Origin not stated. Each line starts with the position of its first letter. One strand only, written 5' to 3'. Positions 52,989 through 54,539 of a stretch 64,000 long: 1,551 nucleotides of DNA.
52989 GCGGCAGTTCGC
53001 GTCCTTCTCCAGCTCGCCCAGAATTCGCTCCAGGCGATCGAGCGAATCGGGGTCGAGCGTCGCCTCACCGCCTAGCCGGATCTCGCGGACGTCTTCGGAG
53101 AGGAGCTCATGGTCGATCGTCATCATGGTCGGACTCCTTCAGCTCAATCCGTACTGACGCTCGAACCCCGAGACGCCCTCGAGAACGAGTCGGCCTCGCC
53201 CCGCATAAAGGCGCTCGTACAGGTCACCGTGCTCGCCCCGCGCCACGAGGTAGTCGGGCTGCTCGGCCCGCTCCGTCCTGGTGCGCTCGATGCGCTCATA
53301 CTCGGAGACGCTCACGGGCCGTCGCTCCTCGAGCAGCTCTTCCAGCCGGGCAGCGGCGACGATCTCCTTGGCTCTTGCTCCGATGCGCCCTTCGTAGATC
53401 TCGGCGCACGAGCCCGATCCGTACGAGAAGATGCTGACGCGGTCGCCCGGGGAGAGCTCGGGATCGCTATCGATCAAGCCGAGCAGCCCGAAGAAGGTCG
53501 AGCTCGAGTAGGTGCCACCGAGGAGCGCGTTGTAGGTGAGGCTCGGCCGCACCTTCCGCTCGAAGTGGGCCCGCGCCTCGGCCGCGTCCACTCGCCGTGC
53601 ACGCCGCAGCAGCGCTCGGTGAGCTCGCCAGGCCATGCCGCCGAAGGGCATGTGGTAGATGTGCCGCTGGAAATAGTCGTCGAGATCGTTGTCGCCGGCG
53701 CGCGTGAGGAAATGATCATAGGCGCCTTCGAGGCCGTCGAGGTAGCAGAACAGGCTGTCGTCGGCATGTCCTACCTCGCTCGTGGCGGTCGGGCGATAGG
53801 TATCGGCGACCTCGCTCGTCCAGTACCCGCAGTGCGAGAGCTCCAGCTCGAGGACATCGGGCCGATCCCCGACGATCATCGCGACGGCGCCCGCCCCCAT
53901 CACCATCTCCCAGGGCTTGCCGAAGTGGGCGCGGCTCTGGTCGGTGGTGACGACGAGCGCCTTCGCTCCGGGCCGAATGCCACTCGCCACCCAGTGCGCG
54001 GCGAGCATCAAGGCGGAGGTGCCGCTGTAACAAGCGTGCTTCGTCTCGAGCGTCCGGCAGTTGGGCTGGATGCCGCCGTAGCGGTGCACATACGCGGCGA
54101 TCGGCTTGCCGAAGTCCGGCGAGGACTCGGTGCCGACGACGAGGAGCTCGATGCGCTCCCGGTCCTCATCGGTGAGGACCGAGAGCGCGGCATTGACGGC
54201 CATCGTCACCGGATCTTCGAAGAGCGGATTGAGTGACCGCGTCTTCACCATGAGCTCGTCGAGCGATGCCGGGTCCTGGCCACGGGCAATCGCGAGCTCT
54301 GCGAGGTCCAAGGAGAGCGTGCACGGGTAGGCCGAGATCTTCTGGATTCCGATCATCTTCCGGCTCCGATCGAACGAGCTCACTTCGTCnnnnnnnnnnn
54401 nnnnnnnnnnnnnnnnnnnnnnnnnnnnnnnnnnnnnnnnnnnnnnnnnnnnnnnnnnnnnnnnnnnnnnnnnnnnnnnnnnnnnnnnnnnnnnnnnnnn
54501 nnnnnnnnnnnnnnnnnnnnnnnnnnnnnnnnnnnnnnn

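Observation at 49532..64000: Uncharacterised biosynthetic cluster: stand-alone FAS-II-like enzymes + HMGS/ECH1/ECH2 beta-branching cassette + alpha-oxoamine synthase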

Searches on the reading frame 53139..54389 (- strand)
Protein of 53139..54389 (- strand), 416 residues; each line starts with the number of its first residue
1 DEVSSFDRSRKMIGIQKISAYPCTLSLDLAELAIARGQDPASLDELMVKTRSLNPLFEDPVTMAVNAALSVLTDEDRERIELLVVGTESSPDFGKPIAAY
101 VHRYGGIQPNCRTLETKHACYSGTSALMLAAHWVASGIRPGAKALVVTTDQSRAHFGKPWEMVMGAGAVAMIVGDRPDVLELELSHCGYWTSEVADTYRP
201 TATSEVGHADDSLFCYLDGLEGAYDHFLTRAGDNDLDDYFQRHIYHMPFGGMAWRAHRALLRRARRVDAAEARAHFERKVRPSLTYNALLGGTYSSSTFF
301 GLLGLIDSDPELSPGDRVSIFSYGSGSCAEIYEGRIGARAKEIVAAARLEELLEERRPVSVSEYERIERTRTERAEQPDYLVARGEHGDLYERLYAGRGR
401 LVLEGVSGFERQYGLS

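Call 7: search_protein_families(library=pfam, proteins=[window:53139-54389:-], max_evalue=0.01)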
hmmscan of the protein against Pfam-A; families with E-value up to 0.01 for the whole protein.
window:53139-54389:- (416 aa): 2 families
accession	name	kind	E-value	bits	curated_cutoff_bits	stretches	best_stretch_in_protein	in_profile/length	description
PF08540.16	HMG_CoA_synt_C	-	7e-17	62.4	25.1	1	272-380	136-250/280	Hydroxymethylglutaryl-coenzyme A synthase C terminal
PF01154.23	HMG_CoA_synt_N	-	1.1e-08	35.7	25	1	73-175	68-171/174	Hydroxymethylglutaryl-coenzyme A synthase N terminal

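Call 10: search_protein_families(library=ncbifam, proteins=[window:53139-54389:-], max_evalue=0.001)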
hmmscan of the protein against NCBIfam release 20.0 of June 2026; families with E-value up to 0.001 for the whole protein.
window:53139-54389:- (416 aa): 7 families
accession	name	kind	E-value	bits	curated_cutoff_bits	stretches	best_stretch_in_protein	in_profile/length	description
TIGR01835.1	HMG-CoA-S_prok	equivalog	2.6e-75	253.6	360.35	1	13-371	1-352/382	hydroxymethylglutaryl-CoA synthase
NF041302.1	HMG_CoAsyn_Halo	equivalog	1.6e-40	139.5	800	2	12-264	3-262/443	hydroxymethylglutaryl-CoA synthase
NF003274.0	PRK04262.1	equivalog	5.7e-34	117.7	244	1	12-369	2-342/347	hydroxymethylglutaryl-CoA synthase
TIGR01833.1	HMG-CoA-S_euk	equivalog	1.3e-29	103.6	286.2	2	75-252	70-258/457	hydroxymethylglutaryl-CoA synthase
TIGR00748.1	HMG_CoA_syn_Arc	equivalog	1.5e-23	83.6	353.35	1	12-367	1-339/345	hydroxymethylglutaryl-CoA synthase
TIGR00747.1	fabH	subfamily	0.00048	19.3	292.1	1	60-178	51-171/322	beta-ketoacyl-ACP synthase III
NF006720.0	PRK09258.1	equivalog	0.00077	18.9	285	0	62-154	63-155/338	3-oxoacyl-ACP synthase III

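Call 13: search_solved_structures(query=window:53139-54389:-, max_evalue=0.00001)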
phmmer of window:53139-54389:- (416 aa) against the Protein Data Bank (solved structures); distinct sequences matched with E-value up to 0.00001: 24.
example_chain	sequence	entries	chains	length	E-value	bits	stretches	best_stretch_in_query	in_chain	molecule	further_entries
5kp5_A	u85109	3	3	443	3e-80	273.2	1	9-413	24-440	CurD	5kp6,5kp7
5kp8_A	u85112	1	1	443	7.5e-79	268.6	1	9-413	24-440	CurD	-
8s81_A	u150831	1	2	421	1.2e-70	241.5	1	9-413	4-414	HMG-CoA synthase-like protein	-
4yxq_A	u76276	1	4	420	2.4e-70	240.6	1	13-368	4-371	Polyketide biosynthesis 3-hydroxy-3-methylglutaryl-ACP synthase PksG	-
4yxt_A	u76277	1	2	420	1.6e-69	237.9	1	13-368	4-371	Polyketide biosynthesis 3-hydroxy-3-methylglutaryl-ACP synthase PksG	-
4yxv_A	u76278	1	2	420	4.2e-69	236.5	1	13-368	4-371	Polyketide biosynthesis 3-hydroxy-3-methylglutaryl-ACP synthase PksG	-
5hwp_A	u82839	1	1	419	1.6e-57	198.4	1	10-373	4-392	Hydroxymethylglutaryl-CoA synthase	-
5hwo_A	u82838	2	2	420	1.6e-57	198.4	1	10-373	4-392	Hydroxymethylglutaryl-CoA synthase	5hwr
5hwq_A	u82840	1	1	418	2e-57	198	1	10-373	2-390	Hydroxymethylglutaryl-CoA synthase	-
3leh_A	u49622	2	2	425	8.5e-56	192.7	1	8-368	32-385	Putative hydroxymethylglutaryl-CoA synthase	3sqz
1ysl_A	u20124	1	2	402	2.4e-52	181.3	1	9-367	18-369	HMG-CoA synthase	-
3v4n_A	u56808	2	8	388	3.8e-52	180.7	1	12-367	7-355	HMG-CoA synthase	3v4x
1x9e_A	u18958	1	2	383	6.2e-52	180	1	13-367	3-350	HMG-CoA synthase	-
1tvz_A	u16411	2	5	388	8.5e-52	179.5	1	13-368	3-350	3-hydroxy-3-methylglutaryl-CoA synthase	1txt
1xpk_A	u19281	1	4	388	8.5e-52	179.5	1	13-368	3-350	3-hydroxy-3-methylglutaryl CoA synthase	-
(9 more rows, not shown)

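Call 18: find_encoding_contigs(protein=window:53139-54356:-, flank=10000, max_places=6)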
Protein window:53139-54356:- (405 aa): 1 contig read that carries it; 1 place shown.
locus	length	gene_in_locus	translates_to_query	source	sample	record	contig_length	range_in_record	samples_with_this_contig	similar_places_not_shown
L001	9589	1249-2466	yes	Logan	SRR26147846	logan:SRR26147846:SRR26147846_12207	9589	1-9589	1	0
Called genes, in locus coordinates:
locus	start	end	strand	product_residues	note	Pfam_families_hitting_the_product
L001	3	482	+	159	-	?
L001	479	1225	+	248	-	PF00106:adh_short, PF01370:Epimerase (weak), PF08659:KR, PF13561:adh_short_C2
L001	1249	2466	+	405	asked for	PF01154:HMG_CoA_synt_N, PF08540:HMG_CoA_synt_C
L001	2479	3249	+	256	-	PF00378:ECH_1, PF16113:ECH_2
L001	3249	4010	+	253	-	PF00378:ECH_1, PF16113:ECH_2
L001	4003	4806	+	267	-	PF00106:adh_short, PF13561:adh_short_C2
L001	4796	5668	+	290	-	PF00106:adh_short, PF08659:KR (faint), PF13561:adh_short_C2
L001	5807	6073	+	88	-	PF00550:PP-binding (weak)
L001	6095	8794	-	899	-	PF00069:Pkinase, PF07714:PK_Tyr_Ser-Thr, PF03109:ABC1, PF13374:TPR_10 (weak), PF13424:TPR_12, PF13424:TPR_12, PF24885:TPR_NPHP3, PF13424:TPR_12, +9 more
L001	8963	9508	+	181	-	PF07638:Sigma70_ECF, PF08281:Sigma70_r4_2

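Call 23: find_related_loci(query=window:53139-54356:-, collection=genome_contigs, flank=10000)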
Query window:53139-54356:- (405 aa) in genome_contigs; peptide patterns used: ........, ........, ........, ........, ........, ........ (x = any residue, [..] = any of these).
56 stretches matched a pattern; 7 encode a relative of the query (tblastn E <= 1e-3); 7 distinct loci.
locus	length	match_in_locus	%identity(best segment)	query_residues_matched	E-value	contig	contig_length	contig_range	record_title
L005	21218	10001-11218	57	2-405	1e-146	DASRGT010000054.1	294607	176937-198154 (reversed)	MAG TPA_asm: Vicinamibacterales bacterium isolate SMAG_U10065 k141_1480418, whole genome shotgun sequence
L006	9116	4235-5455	56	2-405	2e-141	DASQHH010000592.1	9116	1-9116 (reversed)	MAG TPA_asm: Vicinamibacterales bacterium isolate SMAG_U11828 k141_830932, whole genome shotgun sequence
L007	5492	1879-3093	44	2-405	6e-114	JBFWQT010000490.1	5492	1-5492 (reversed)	MAG: Planctomycetota bacterium isolate CA_2019_TPBF_19 NODE_56785_length_5492_cov_3.692078_TPBF, whole genome shotgun se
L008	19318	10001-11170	35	3-402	2e-62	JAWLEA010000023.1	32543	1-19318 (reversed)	MAG: Polyangia bacterium isolate 20BLK6-1.bin.28 NODE_1099_length_32543_cov_4.677321, whole genome shotgun sequence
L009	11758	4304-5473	35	3-402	7e-61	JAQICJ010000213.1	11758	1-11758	MAG: Deltaproteobacteria bacterium isolate GH18 k119_486599, whole genome shotgun sequence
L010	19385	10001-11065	33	2-356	1e-45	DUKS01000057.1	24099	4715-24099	MAG TPA_asm: Nanoarchaeota archaeon isolate UBA9640 contig_8889, whole genome shotgun sequence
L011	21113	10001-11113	34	3-371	2e-56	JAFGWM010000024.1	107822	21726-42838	MAG: Deltaproteobacteria bacterium isolate ZodW_Metabat.263 k87_7287664, whole genome shotgun sequence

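Call 28: search_protein_families(library=pfam, proteins=[L005:898-4101:+, L005:985-4461:-, L005:14220-15533:-, L005:14815-16728:+, L005:15094-16815:-, L005:16677-20066:-, L005:17546-20695:+, L005:20079-21200:-, L005:141-1037:+], max_evalue=0.001)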
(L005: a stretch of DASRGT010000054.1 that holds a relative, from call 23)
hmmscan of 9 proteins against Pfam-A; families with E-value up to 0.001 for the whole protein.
L005:898-4101:+ (1067 aa): 0 families

L005:985-4461:- (1158 aa): 5 families
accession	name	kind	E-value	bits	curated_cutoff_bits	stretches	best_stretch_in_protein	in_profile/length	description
PF00069.31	Pkinase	-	3.6e-45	154.8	31.7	1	300-555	1-253/263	Protein kinase domain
PF07714.23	PK_Tyr_Ser-Thr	-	7.7e-36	124.2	23.1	1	302-525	3-228/258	Protein tyrosine and serine/threonine kinase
PF03109.22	ABC1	-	9.5e-10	38.5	22.9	1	374-450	142-218/244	ABC1 atypical kinase-like domain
PF14559.12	TPR_19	-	1.1e-05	26.1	25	1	1050-1093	3-46/68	Tetratricopeptide repeat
PF07719.23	TPR_2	-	0.00013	22.3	27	0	893-918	4-29/34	Tetratricopeptide repeat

L005:14220-15533:- (437 aa): 0 families

L005:14815-16728:+ (637 aa): 2 families
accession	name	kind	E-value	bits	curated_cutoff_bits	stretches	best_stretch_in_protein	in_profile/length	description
PF07519.17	Tannase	-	1.2e-102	344.7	29.8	1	206-636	1-489/490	Tannase and feruloyl esterase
PF00326.27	Peptidase_S9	-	0.00022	21.2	22.6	0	520-589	144-207/213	Prolyl oligopeptidase family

L005:15094-16815:- (573 aa): 0 families

L005:16677-20066:- (1129 aa): 0 families

L005:17546-20695:+ (1049 aa): 0 families

L005:20079-21200:- (373 aa): 0 families

L005:141-1037:+ (298 aa): 2 families
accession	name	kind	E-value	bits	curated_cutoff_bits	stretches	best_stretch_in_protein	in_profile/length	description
PF01817.26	CM_2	-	7.4e-19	68.2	27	1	182-261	1-80/80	Chorismate mutase type II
PF00793.26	DAHP_synth_1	-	1e-16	61.1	25.5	1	8-157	106-255/270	DAHP synthetase I family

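Call 39: find_related_loci(query=A1, collection=metagenome_contigs, flank=10000)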
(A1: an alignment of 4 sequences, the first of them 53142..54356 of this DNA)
Query A1 (405 aa) in metagenome_contigs; peptide patterns used: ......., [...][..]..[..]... (x = any residue, [..] = any of these).
472 stretches matched a pattern; 150 encode a relative of the query (tblastn E <= 1e-3); the best 80 are kept; 80 distinct loci.
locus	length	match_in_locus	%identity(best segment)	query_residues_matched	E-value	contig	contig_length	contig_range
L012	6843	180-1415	62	2-405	5e-173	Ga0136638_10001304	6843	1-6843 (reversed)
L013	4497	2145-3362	64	2-405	3e-177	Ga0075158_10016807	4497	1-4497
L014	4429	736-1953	64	2-405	2e-177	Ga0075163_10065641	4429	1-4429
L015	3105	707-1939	62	2-405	3e-179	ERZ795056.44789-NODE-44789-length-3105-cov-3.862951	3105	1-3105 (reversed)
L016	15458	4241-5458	62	2-405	2e-169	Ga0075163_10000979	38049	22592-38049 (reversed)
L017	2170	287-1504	62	2-405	0e+0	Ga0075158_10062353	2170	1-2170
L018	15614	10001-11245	61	2-405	5e-168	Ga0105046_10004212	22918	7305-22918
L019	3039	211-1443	62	2-405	6e-177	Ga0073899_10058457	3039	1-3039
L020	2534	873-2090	61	2-405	1e-177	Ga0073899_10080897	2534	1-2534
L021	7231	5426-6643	62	2-405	2e-164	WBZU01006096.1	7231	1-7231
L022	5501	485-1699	59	2-405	4e-165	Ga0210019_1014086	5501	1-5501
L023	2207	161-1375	59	2-405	3e-175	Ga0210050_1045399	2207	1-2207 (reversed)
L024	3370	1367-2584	58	2-405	1e-170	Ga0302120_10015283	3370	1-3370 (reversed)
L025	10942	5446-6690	60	2-405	8e-163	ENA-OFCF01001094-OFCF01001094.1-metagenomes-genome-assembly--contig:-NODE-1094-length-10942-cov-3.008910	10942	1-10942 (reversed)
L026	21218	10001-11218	62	2-405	9e-166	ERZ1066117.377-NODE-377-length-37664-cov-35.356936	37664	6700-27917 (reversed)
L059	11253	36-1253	49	2-405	4e-124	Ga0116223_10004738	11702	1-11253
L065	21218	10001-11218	49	2-405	2e-121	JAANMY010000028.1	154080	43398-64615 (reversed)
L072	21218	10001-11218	48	2-405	1e-119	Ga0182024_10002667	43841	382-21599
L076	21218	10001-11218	49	2-405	1e-118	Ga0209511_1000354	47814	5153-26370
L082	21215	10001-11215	47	2-405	1e-114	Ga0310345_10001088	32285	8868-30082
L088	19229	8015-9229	44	3-405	3e-111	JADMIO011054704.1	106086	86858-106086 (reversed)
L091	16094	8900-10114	44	3-405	3e-110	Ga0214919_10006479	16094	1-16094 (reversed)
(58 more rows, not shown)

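Call 42: search_protein_families(library=pfam, proteins=[L059:4977-6251:+, L072:15091-16263:+, L018:3773-5023:-, L065:2922-4352:-, L016:8551-10629:-, L059:4342-5088:+, L088:3472-4431:+, L076:3019-4698:+], max_evalue=0.01)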
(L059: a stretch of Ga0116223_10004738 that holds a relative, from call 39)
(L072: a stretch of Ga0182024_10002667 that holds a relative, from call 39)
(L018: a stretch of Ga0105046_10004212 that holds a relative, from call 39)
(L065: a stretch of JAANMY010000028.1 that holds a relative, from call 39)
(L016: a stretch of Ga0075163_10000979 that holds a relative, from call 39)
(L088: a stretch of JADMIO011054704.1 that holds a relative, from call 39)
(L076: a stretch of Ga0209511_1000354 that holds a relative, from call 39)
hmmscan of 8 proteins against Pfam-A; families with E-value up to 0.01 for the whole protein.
L059:4977-6251:+ (425 aa): 1 family
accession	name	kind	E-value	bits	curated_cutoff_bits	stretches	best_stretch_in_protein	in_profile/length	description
PF00583.31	Acetyltransf_1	-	0.00042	21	20.7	0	92-136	23-60/116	Acetyltransferase (GNAT) family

L072:15091-16263:+ (391 aa): 1 family
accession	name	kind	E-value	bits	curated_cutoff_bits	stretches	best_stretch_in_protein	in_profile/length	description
PF00583.31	Acetyltransf_1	-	2.2e-06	28.4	20.7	0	59-107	25-71/116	Acetyltransferase (GNAT) family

L018:3773-5023:- (417 aa): 11 families
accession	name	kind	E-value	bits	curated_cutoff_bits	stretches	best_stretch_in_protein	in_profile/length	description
PF01370.27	Epimerase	-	3e-32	112.4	20.9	1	60-275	1-229/240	NAD dependent epimerase/dehydratase family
PF01073.25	3Beta_HSD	-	3.6e-24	85.7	22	1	61-239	1-196/280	3-beta hydroxysteroid dehydrogenase/isomerase family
PF13460.12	NAD_binding_10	-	2.4e-22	80.1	27.2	1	64-224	1-146/184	NAD(P)H-binding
PF07993.18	NAD_binding_4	-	7.6e-17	61.7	20.1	2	117-242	84-225/258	Male sterility protein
PF05368.20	NmrA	-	8.8e-16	58.8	27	1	58-187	3-126/298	NmrA-like family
PF16363.11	GDP_Man_Dehyd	-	1.8e-15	57.7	27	1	61-234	1-195/332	GDP-mannose 4,6 dehydratase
PF04321.23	RmlD_sub_bind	-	3.6e-12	46.4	27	1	59-236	2-163/287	RmlD substrate binding domain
PF02719.21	Polysacc_synt_2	-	5.7e-08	32.7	20.2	1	60-174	1-134/293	Polysaccharide biosynthesis protein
PF00106.31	adh_short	-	0.00098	19.1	26.6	1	60-123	3-79/195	short chain dehydrogenase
PF00107.32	ADH_zinc_N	-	0.0029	18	31.8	1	69-136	2-73/129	Zinc-binding dehydrogenase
PF01113.26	DapB_N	-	0.0047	17.4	25.6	0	59-103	2-51/124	Dihydrodipicolinate reductase, N-terminus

L065:2922-4352:- (477 aa): 8 families
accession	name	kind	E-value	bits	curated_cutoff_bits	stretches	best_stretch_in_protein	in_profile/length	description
PF01370.27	Epimerase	-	2.3e-37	129.1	20.9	1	157-382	1-240/240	NAD dependent epimerase/dehydratase family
PF01073.25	3Beta_HSD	-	1.8e-26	93.2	22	1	158-370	1-229/280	3-beta hydroxysteroid dehydrogenase/isomerase family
PF16363.11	GDP_Man_Dehyd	-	1.3e-20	74.5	27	1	158-404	1-271/332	GDP-mannose 4,6 dehydratase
PF13460.12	NAD_binding_10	-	9.8e-18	65.1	27.2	1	161-325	1-147/184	NAD(P)H-binding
PF07993.18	NAD_binding_4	-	1.4e-14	54.4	20.1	1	216-326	86-209/258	Male sterility protein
PF05368.20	NmrA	-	8.6e-10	39.1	27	1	156-416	4-251/298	NmrA-like family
PF04321.23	RmlD_sub_bind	-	4.4e-09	36.3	27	1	155-400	1-232/287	RmlD substrate binding domain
PF02719.21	Polysacc_synt_2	-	6.8e-07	29.2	20.2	1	157-271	1-132/293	Polysaccharide biosynthesis protein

L016:8551-10629:- (693 aa): 0 families

L059:4342-5088:+ (249 aa): 3 families
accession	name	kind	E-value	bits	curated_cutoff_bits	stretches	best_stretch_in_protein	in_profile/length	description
PF01648.25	ACPS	-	8.2e-14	52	25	1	120-213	2-100/111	4'-phosphopantetheinyl transferase superfamily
PF17837.6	4PPT_N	-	0.0009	19.7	27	1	54-115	15-68/68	4'-phosphopantetheinyl transferase N-terminal domain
PF22624.1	AASDHPPT_N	-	0.0025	18.5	27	1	33-113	14-96/100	4'-phosphopantetheinyl transferase, N-terminal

L088:3472-4431:+ (320 aa): 3 families
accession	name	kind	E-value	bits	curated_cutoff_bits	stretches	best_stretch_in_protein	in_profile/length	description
PF14378.12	PAP2_3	-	1.4e-14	54.8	27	1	146-295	26-185/190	PAP2 superfamily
PF01569.27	PAP2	-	2.2e-09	37.6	27.2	1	204-300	28-120/130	PAP2 superfamily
PF14360.12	PAP2_C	-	0.0029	18.6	27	1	241-299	8-70/74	PAP2 superfamily C-terminal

L076:3019-4698:+ (560 aa): 4 families
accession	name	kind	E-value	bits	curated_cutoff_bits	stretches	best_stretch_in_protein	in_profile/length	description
PF00069.31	Pkinase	-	1.3e-38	133.3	31.7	1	269-511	1-253/263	Protein kinase domain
PF07714.23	PK_Tyr_Ser-Thr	-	1.8e-28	100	23.1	1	271-511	3-250/258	Protein tyrosine and serine/threonine kinase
PF01636.29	APH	-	0.0018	18.5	23.2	0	380-411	165-198/239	Phosphotransferase enzyme family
PF06293.20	Kdo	-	0.0073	16.2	21.3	0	339-397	92-151/207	Lipopolysaccharide kinase (Kdo/WaaP) family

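Call 43: search_protein_families(library=ncbifam, proteins=[L059:4977-6251:+, L018:3773-5023:-, L065:2922-4352:-, L088:3472-4431:+, L016:8551-10629:-], max_evalue=0.001)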
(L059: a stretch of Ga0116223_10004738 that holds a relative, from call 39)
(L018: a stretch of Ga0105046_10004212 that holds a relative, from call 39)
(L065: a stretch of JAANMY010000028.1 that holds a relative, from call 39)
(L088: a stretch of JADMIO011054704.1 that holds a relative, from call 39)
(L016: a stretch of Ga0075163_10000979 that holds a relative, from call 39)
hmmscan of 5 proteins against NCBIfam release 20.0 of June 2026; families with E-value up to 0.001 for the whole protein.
L059:4977-6251:+ (425 aa): 0 families

L018:3773-5023:- (417 aa): 43 families (the best 25 are shown)
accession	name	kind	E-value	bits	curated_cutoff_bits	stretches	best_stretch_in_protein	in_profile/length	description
TIGR03466.1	HpnA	hypoth_equivalog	7.1e-43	146.7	367.65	2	59-231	2-177/327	hopanoid-associated sugar epimerase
NF042422.1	oxyalk_red_OleD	equivalog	2.7e-26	92.7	580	1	59-244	2-189/329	2-alkyl-3-oxoalkanoate reductase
NF042423.1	oxyalk_red_Shew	equivalog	3.1e-25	89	580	1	58-242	9-193/331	2-alkyl-3-oxoalkanoate reductase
TIGR04180.1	EDH_00030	hypoth_equivalog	1.4e-24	86.7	475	1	60-230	1-181/297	NAD-dependent 4,6-dehydratase LegB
NF052578.1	StrlDmthSdmBMthl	equivalog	1.8e-21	77.3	600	1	60-229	3-174/328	sterol demethylase protein SdmB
TIGR01746.1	Thioester-redct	subfamily_domain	8.6e-18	64.7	213.35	1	60-235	2-206/371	thioester reductase domain-containing protein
TIGR01179.1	galE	equivalog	5.3e-14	51.8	262.3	1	59-220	1-172/332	UDP-glucose 4-epimerase GalE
NF058621.1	DiazavRedAvaA7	equivalog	6.1e-14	52.3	400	1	59-180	2-126/304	3-diazoavenalumate denitrifying reductase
NF005539.0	PRK07201.1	equivalog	5.1e-11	42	549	1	59-231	2-184/657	SDR family oxidoreductase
NF043036.1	ErythonDh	equivalog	1.4e-10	40.9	325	1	59-224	2-179/321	D-erythronate dehydrogenase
NF041293.1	G6PDh_Azf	equivalog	1.6e-10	40.9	400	1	58-178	3-125/252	NAD-dependent glucose-6-phosphate dehydrogenase Azf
TIGR01777.1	yfcH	hypoth_equivalog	3.7e-10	39.9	207.35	1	60-270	1-210/292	TIGR01777 family oxidoreductase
NF004520.0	PRK05865.1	equivalog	3.2e-09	35.2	1509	1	59-198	2-106/854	sugar epimerase family protein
TIGR01214.1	rmlD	equivalog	4e-09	36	224.05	1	59-229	1-155/285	dTDP-4-dehydrorhamnose reductase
NF047837.1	UDPAcbARedWbcJ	equivalog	1.3e-08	34.2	500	1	59-179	2-105/372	UDP-2-acetamido-2,6-beta-L-arabino-hexul-4-ose reductase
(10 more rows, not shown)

L065:2922-4352:- (477 aa): 27 families (the best 25 are shown)
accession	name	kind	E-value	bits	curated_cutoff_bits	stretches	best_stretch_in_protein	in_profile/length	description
TIGR03466.1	HpnA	hypoth_equivalog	1.4e-66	224.7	367.65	1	155-476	1-327/327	hopanoid-associated sugar epimerase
NF052578.1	StrlDmthSdmBMthl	equivalog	1e-40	140.5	600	1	155-476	1-328/328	sterol demethylase protein SdmB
NF042422.1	oxyalk_red_OleD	equivalog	8e-27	94.5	580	1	155-400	1-251/329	2-alkyl-3-oxoalkanoate reductase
NF042423.1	oxyalk_red_Shew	equivalog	3.8e-20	72.2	580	1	155-335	9-185/331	2-alkyl-3-oxoalkanoate reductase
TIGR04180.1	EDH_00030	hypoth_equivalog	4.4e-20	71.9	475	1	157-415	1-271/297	NAD-dependent 4,6-dehydratase LegB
TIGR01181.1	dTDP_gluc_dehyt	equivalog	8.3e-17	61.2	365.1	1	156-407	1-269/321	dTDP-glucose 4,6-dehydratase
NF058621.1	DiazavRedAvaA7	equivalog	7.6e-14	52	400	1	155-377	1-226/304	3-diazoavenalumate denitrifying reductase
TIGR01746.1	Thioester-redct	subfamily_domain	1.1e-12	47.8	213.35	1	218-332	88-204/371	thioester reductase domain-containing protein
NF043036.1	ErythonDh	equivalog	3e-12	46.4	325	1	155-313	1-167/321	D-erythronate dehydrogenase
NF041293.1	G6PDh_Azf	equivalog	7.5e-12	45.2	400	1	156-276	4-124/252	NAD-dependent glucose-6-phosphate dehydrogenase Azf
NF050030.1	thlkprotThyD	equivalog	1.6e-11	44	400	1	155-303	1-158/305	thylakoid membrane protein ThyD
NF005539.0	PRK07201.1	equivalog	1.8e-11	43.5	549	1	155-310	1-165/657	SDR family oxidoreductase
NF004520.0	PRK05865.1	equivalog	2.9e-11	42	1509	1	155-334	1-138/854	sugar epimerase family protein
TIGR01179.1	galE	equivalog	3e-10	39.4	262.3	1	156-318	1-170/332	UDP-glucose 4-epimerase GalE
TIGR01777.1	yfcH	hypoth_equivalog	1.2e-09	38.2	207.35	1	157-401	1-243/292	TIGR01777 family oxidoreductase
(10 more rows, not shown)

L088:3472-4431:+ (320 aa): 1 family
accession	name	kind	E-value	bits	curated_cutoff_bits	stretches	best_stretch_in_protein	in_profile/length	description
NF008813.0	PRK11837.1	equivalog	0.00015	21.8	229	1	233-299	99-166/202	undecaprenyl-diphosphate phosphatase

L016:8551-10629:- (693 aa): 0 families
